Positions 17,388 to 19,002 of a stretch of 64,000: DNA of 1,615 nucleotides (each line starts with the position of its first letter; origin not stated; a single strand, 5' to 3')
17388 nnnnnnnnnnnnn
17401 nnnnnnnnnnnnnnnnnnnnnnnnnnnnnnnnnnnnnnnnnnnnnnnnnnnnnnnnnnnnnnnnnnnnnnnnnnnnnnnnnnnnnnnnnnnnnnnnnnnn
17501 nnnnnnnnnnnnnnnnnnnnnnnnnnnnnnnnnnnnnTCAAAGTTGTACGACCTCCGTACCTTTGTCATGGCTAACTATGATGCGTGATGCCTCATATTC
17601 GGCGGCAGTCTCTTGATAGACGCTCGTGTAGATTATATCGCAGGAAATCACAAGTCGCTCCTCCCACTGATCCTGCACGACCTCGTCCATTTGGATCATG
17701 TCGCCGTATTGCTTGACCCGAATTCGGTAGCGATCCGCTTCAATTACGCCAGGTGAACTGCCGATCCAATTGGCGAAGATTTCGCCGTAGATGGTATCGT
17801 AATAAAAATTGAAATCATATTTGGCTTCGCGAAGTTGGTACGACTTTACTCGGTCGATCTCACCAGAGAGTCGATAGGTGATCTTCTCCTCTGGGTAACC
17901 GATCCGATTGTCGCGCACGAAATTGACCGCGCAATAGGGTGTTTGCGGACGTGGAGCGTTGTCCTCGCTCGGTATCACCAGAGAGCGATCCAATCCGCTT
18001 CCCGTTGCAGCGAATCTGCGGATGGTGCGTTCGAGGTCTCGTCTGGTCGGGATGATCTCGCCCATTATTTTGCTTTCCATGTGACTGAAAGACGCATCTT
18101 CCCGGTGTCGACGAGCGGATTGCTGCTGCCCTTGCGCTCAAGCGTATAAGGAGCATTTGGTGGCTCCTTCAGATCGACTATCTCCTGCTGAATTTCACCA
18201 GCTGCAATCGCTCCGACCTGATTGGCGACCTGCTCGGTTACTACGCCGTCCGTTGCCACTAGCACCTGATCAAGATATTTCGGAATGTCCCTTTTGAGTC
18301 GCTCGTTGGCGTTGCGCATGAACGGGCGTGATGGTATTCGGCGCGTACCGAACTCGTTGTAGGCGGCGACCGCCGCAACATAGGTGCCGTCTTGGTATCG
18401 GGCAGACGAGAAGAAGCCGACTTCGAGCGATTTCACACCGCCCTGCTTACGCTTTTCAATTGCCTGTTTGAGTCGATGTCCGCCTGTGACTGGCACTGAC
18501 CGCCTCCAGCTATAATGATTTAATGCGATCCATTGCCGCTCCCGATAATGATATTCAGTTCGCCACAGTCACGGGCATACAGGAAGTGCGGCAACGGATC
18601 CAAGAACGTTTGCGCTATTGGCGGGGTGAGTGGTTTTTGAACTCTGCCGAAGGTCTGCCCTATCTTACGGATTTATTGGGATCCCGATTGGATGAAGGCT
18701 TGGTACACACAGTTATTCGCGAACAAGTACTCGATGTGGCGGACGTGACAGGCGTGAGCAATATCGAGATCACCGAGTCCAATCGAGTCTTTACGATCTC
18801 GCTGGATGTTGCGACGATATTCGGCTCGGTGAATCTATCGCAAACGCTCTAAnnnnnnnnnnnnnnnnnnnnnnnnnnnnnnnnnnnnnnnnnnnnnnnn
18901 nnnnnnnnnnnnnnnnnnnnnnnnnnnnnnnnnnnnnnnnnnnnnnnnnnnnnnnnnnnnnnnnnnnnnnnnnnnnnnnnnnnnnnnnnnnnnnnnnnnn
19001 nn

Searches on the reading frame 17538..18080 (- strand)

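Call 76: search_protein_families(library=pfam, proteins=[window:17538-18080:-], max_evalue=0.001)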
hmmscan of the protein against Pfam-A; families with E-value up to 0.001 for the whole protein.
window:17538-18080:- (180 aa): 1 family
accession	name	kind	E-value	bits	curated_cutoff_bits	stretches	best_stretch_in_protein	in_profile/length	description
PF23961.1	Phage_tail_terminator_9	-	2.7e-14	53.6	27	1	15-159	2-140/153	Phage neck terminator protein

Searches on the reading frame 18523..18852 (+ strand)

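Call 18: search_protein_families(library=phrogs, proteins=[window:18523-18852:+], max_evalue=0.001)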
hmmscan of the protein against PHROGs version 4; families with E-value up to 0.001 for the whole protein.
window:18523-18852:+ (109 aa): 2 families
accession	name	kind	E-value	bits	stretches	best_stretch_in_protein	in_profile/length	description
phrog_120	-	tail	5.4e-22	79.9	1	9-103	72-170/303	baseplate wedge subunit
phrog_4233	-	unknown function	1.7e-10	41.6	1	7-97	22-112/204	-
